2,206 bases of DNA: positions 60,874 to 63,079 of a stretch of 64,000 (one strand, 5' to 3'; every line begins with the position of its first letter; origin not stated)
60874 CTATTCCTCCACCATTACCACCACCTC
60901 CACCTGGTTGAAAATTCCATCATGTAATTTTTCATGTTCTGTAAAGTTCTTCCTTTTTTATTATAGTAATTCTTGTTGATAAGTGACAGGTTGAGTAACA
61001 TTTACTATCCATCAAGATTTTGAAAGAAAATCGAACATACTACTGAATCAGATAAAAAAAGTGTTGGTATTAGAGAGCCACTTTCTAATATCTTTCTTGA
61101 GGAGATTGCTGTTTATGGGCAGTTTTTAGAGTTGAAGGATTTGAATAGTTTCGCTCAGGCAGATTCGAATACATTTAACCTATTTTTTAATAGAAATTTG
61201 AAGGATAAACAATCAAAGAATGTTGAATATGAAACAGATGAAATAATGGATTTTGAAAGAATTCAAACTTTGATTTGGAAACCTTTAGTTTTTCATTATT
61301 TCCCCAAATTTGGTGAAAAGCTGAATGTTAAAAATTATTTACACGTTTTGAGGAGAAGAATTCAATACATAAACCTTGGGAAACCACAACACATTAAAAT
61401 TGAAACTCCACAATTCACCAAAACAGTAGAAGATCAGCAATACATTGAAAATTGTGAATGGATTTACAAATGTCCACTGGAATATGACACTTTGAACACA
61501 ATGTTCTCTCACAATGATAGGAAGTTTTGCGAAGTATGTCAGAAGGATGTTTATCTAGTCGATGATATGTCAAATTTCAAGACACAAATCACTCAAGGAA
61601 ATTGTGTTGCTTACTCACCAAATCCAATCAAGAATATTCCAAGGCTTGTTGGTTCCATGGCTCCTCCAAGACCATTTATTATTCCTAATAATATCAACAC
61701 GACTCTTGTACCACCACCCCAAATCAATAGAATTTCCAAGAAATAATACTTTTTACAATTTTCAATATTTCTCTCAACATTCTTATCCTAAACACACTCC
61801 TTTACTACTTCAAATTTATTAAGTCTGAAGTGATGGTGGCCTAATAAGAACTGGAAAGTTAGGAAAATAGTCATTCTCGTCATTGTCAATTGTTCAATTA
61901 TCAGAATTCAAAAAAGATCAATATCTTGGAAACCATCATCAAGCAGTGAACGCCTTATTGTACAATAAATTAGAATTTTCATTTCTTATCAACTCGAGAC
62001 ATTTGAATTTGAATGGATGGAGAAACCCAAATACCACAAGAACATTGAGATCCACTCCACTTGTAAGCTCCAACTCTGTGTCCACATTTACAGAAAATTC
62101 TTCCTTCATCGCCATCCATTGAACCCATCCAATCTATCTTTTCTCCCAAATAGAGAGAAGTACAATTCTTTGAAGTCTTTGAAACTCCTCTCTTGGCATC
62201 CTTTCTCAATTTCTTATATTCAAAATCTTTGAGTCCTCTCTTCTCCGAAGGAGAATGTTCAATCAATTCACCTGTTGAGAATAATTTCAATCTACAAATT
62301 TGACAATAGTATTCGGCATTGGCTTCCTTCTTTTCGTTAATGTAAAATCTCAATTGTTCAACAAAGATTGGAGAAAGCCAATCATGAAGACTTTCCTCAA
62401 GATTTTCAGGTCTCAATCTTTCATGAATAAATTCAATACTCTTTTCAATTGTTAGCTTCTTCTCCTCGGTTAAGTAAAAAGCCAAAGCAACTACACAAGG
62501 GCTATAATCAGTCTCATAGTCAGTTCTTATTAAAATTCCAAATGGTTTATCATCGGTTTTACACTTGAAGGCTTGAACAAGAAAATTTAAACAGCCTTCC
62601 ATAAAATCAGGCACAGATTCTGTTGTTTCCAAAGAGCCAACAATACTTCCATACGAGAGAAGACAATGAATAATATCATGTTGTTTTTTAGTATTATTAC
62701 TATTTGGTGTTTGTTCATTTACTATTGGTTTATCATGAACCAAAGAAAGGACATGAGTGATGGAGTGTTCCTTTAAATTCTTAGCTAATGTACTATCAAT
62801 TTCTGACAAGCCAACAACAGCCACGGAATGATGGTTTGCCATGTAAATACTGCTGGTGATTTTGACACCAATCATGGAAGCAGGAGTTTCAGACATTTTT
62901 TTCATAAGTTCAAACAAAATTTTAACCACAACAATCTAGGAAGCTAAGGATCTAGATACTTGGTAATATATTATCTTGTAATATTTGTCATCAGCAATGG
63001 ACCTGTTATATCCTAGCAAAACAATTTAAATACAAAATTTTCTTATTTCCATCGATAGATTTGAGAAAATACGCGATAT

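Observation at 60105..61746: Tandem F-box gene pair; upstream copy carries an in-frame TAA where the downstream paralog has Thr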

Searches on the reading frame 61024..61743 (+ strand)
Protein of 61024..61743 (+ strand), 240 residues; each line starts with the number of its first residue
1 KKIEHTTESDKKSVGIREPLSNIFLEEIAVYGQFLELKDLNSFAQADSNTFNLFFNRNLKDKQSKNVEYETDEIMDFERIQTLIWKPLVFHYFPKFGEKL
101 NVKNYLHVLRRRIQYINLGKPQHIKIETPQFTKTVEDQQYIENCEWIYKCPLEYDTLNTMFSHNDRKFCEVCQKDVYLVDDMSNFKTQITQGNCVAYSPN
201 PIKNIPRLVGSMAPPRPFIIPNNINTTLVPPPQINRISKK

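Call 8: search_protein_families(library=pfam, max_evalue=1, proteins=[window:61024-61743:+])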
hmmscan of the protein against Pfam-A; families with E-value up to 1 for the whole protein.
seq(240 aa): 0 families

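Call 42: predict_structure(alignment_id=A2)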
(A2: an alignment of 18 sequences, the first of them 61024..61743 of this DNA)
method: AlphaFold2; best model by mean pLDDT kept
length: 240 residues; sequences in the alignment: 18
mean_pLDDT: 72.1   pTM: 0.57
mean pLDDT of the five models: 72.1, 71.8, 64.8, 61.9, 55.4
residues with pLDDT >= 90: 11; 70-90: 133; 50-70: 73; < 50: 23
segments of 3 or more residues with pLDDT < 50: 1-3, 5-17
pLDDT, mean of each block of 10 residues (from residue 1): 42 44 78 90 89 86 63 72 87 68 69 78 73 85 64 79 78 85 88 79 54 58 59 63
secondary structure, 60 per line:
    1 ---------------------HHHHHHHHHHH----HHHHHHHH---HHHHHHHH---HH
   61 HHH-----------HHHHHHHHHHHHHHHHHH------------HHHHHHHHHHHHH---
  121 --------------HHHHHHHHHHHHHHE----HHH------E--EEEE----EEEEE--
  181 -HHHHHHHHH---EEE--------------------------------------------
elements in order: H22-32 H37-44 H48-55 H59-63 H75-92 H105-117 H135-148 E166-169 E174-178 H182-190 E194-196

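Call 44: search_protein_representatives(alignment_id=A2)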
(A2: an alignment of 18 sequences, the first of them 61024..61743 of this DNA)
Query: 18 sequences, 234 profile positions. Proteins with E-value up to 0.001 (for the whole library): 1868; up to 1e-10: 192; up to 1e-30: 47. The best 150 are listed.
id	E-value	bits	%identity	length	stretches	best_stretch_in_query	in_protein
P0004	6.6e-91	320.1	-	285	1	3-230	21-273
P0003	1.3e-83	296.2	-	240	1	20-231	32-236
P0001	2.5e-77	275.6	-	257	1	1-228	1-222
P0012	1.4e-76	273.2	-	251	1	6-219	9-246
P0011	4.9e-75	268.2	-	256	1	3-229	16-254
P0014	1.2e-74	266.9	-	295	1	5-230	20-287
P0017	2.9e-70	252.6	-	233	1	18-231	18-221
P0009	1.0e-69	250.8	-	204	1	43-232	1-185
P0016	7.7e-66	238.1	-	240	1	11-227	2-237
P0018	3.3e-64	232.7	-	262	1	6-220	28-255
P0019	5.6e-64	232.0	-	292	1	21-232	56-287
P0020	6.3e-64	231.8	-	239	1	8-228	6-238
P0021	3.9e-63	229.2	-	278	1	9-229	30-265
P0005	4.6e-63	229.0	-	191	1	37-229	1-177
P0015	3.6e-62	226.1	-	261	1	23-228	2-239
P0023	1.1e-59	217.9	-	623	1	21-227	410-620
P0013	9.4e-57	208.3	-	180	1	38-220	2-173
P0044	6.2e-35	136.9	-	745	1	8-204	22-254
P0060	5.4e-19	84.8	-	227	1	88-232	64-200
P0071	2.7e-15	72.7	-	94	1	153-223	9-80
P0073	6.0e-15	71.5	-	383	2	154-227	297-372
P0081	1.9e-14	69.9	-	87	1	157-219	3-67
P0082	2.1e-14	69.8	-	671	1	87-228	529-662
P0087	6.7e-14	68.1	-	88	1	152-228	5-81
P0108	5.3e-13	65.2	-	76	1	156-214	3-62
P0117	9.8e-13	64.3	-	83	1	156-224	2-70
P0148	1.1e-11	60.8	-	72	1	158-213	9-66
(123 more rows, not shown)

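Call 45: search_protein_families(library=pfam, max_evalue=0.1, proteins=[P0081, P0087, P0108, P0117, P0148, P0071, P0073, P0082, P0023, P0044])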
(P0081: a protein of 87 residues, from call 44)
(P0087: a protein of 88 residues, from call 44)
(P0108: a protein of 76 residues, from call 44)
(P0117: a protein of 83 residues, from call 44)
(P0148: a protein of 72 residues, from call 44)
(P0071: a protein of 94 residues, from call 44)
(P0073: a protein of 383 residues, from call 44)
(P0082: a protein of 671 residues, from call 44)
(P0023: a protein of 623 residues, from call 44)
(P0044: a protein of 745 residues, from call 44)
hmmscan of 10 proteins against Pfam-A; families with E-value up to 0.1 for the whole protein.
P0081 (87 aa): 0 families

P0087 (88 aa): 0 families

P0108 (76 aa): 1 family
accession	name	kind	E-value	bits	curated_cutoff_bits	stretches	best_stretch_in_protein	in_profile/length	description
PF07293.16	DUF1450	-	0.066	13.4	30.1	0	24-48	32-56/75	Protein of unknown function (DUF1450)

P0117 (83 aa): 0 families

P0148 (72 aa): 1 family
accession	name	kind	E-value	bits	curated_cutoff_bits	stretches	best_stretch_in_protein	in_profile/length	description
PF21326.4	KDM6_GATAL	-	0.0051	17.1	27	1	30-48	5-23/59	KDM6, GATA-like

P0071 (94 aa): 0 families

P0073 (383 aa): 2 families
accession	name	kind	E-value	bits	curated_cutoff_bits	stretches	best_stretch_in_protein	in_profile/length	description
PF00622.36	SPRY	-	6.7e-19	68.6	26.3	1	71-189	2-120/121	SPRY domain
PF12937.12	F-box-like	-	4.3e-05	23.6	24.3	1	219-265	1-46/47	F-box-like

P0082 (671 aa): 4 families
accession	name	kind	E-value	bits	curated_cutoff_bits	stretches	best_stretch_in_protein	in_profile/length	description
PF00622.36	SPRY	-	2.5e-15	57.1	26.3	2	272-400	2-120/121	SPRY domain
PF12937.12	F-box-like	-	1.3e-06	28.5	24.3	1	509-539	17-47/47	F-box-like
PF07177.19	Neuralized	-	0.011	16.1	23.3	0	338-393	94-143/149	Neuralized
PF16607.10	CYLD_phos_site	-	0.04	14.2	27.9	0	345-365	33-53/165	Phosphorylation region of CYLD, unstructured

P0023 (623 aa): 1 family
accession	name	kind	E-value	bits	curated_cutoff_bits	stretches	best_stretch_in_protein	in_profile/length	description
PF18658.7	zf-C2H2_12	-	0.083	13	27.3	0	576-610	17-50/64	Spin-doc zinc-finger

P0044 (745 aa): 3 families
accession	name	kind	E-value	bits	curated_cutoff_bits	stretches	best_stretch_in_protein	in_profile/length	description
PF22594.2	GTP-eEF1A_C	-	1.5e-25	90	27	1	639-740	1-101/101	GTP-eEF1A C-terminal domain-like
PF03143.23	GTP_EFTU_D3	-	6.3e-12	46.2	27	1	635-742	3-105/106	Elongation factor Tu C-terminal domain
PF03144.31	GTP_EFTU_D2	-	1.7e-05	25.6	30.3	1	557-627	1-72/73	Elongation factor Tu domain 2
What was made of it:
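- Distant relatives combine a Pfam F-box-like domain with the same module (call 45).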

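Call 46: fold_search(model_id=the predicted structure, library=pdb)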
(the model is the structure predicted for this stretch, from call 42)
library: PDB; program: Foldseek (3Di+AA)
matches with E <= 10: 11; with E <= 0.001: 0
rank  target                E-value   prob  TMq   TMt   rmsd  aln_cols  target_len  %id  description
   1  9cb3_A                4.0e+00  0.03  0.13  0.07  14.0       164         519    8  E2F1-Cyclin F Interface (released 2025-02-12)
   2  2dbu_B                5.1e+00  0.06  0.12  0.14   6.8        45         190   16  Crystal Structure of Gamma-glutamyltranspeptidase from Escherichia coli (released 2006-04-18)
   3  4gdx_B                6.0e+00  0.05  0.12  0.15  12.8        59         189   10  Crystal Structure of Human Gamma-Glutamyl Transpeptidase--Glutamate complex (released 2013-09-25)
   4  8qkv_S                6.4e+00  0.01  0.11  0.13  28.2       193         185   13  SWR1-nucleosome complex in configuration 2 (released 2024-10-02)
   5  9b3t_A                6.8e+00  0.01  0.11  0.10  14.3       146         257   12  Octameric prenyltransferase domain of linkerless Fusicoccadiene synthase with C2 symmetry without associated cyclase d (released 2024-09-25)
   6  7zkp_1                6.8e+00  0.01  0.10  0.08  17.8       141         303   13  Late assembly intermediate of the proximal proton pumping module of complex I with assembly factors NDUFAF1 and CIA84 (released 2022-11-23)
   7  3h87_B                7.2e+00  0.03  0.10  0.15  10.1        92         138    9  Rv0301 Rv0300 Toxin Antitoxin Complex from Mycobacterium tuberculosis (released 2009-05-05)
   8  5k35_A                7.6e+00  0.03  0.15  0.20  12.1       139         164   12  Structure of the Legionella effector, AnkB, in complex with human Skp1 (released 2017-01-25)
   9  4pbc_B                9.0e+00  0.01  0.10  0.09  17.0        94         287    6  X-ray crystal structure of a putative D-amino acid aminotransferase from Burkholderia cenocepacia (released 2014-07-02)
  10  7lbc_B                9.5e+00  0.03  0.11  0.13   8.5        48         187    2  Structure of human GGT1 in complex with Lnt2-65 compound (released 2022-02-09)
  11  5xyi_F                9.5e+00  0.02  0.11  0.13   7.3        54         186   11  Small subunit of Trichomonas vaginalis ribosome (released 2017-08-30)
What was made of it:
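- On F-box domain (Pfam PF00646 / PF12937): Foldseek against the PDB found nothing significant (call 46).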

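Call 55: list_cluster_members(proteins=[P0017, P0018, P0023, P0073, P0082, P0081, P0087, P0108, P0060, P0044])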
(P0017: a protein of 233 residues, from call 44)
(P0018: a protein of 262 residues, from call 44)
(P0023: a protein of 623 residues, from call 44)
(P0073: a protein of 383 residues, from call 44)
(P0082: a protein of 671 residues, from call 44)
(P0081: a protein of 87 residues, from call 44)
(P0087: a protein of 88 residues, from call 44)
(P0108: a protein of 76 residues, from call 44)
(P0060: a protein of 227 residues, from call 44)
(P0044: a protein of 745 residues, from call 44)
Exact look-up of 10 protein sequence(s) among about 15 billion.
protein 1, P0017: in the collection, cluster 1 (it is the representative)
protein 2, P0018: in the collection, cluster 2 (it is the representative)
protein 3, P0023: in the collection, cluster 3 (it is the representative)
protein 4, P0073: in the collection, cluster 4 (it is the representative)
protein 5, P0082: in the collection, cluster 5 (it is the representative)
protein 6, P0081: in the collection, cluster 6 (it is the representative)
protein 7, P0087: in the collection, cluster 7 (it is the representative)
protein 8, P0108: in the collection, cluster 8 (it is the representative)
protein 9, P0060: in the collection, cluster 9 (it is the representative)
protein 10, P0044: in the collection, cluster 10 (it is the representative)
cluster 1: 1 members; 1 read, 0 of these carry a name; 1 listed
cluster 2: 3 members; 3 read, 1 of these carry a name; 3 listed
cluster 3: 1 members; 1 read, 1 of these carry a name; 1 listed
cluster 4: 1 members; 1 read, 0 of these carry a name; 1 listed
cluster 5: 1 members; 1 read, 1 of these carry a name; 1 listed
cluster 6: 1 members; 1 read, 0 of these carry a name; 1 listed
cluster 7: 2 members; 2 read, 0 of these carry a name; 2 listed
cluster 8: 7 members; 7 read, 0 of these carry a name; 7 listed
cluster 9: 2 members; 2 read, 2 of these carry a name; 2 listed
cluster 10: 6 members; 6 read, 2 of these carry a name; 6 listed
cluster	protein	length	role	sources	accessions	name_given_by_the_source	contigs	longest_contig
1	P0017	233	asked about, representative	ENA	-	-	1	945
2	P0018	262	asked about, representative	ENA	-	-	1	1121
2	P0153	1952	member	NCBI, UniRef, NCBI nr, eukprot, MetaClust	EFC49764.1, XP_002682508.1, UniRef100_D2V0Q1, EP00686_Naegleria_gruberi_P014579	predicted protein [Naegleria gruberi] | Predicted protein n=1 Tax=Naegleria gruberi TaxID=5762 RepID=D2V0Q1_NAEGR | uncharacterized protein NAEGRDRAFT_45747 [Naegleria gruberi]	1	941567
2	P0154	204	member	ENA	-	-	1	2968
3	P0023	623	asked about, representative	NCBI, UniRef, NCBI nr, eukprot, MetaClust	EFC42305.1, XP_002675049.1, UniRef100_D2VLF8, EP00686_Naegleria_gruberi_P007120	predicted protein [Naegleria gruberi] | Predicted protein n=1 Tax=Naegleria gruberi TaxID=5762 RepID=D2VLF8_NAEGR | uncharacterized protein NAEGRDRAFT_50526 [Naegleria gruberi]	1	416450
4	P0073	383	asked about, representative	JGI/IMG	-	-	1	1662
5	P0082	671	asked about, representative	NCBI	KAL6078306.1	SPRY domain-containing protein [Balamuthia mandrillaris]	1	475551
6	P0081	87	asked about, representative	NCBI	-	-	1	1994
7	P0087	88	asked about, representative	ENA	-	-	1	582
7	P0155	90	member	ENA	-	-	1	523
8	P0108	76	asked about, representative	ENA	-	-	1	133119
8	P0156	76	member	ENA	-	-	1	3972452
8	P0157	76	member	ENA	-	-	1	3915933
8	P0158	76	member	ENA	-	-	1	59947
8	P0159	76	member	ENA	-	-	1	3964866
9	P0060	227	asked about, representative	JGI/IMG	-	hypothetical protein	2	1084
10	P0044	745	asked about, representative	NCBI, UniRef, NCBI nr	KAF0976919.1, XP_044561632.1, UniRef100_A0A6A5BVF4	hypothetical protein FDP41_004214 [Naegleria fowleri] | GTP-eEF1A C-terminal domain-containing protein n=1 Tax=Naegleria fowleri TaxID=5763 ... | uncharacterized protein FDP41_004214 [Naegleria fowleri]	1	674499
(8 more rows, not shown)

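Call 57: search_protein_families(library=ncbifam, max_evalue=0.01, proteins=[P0108, P0081, P0087, P0117, P0148, P0071])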
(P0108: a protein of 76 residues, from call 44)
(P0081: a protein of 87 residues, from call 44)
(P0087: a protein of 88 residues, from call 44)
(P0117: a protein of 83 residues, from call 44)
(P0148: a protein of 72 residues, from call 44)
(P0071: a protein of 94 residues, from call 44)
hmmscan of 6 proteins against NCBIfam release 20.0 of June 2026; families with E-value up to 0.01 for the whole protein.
P0108 (76 aa): 0 families

P0081 (87 aa): 0 families

P0087 (88 aa): 0 families

P0117 (83 aa): 0 families

P0148 (72 aa): 0 families

P0071 (94 aa): 0 families

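Call 58: search_solved_structures(query=A2, max_evalue=1)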
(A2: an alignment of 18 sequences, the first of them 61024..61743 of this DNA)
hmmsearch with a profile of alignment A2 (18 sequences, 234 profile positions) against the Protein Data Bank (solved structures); distinct sequences matched with E-value up to 1: 1.
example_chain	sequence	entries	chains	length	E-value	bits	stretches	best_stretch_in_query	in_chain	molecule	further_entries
9eve_A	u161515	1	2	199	0.87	12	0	21-63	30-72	NFX1-type zinc finger-containing protein 1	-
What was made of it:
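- Closest known: F-box proteins with an alpha-helical linker after the F-box. Different: It is a roughly 60-aa five-Cys module with no Pfam, NCBIfam or PDB match (calls 8, 45, 57, 58).
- Tried and rejected: Foldseek against the PDB and a profile search of PDB sequences found nothing significant (calls 46, 58).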

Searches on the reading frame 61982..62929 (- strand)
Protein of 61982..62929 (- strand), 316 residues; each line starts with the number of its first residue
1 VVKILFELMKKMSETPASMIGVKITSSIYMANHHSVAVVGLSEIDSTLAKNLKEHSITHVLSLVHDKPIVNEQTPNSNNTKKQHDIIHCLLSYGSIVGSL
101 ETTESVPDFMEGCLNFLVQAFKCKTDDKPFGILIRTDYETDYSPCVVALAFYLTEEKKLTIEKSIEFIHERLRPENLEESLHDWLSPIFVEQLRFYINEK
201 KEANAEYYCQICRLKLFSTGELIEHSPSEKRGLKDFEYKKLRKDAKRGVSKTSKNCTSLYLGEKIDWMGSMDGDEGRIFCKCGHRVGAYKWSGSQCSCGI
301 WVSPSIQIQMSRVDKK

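Call 8: search_protein_families(library=pfam, max_evalue=1, proteins=[window:61982-62929:-])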
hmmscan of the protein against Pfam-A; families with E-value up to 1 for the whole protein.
window:61982-62929:- (316 aa): 2 families
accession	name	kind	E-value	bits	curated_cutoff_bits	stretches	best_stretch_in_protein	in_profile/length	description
PF15935.10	RnlA_toxin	-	0.0096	16.6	27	1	46-94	4-52/87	RNase LS, bacterial toxin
PF10747.14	SirA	-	0.13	13.1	26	1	155-222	35-106/140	Sporulation inhibitor of replication protein SirA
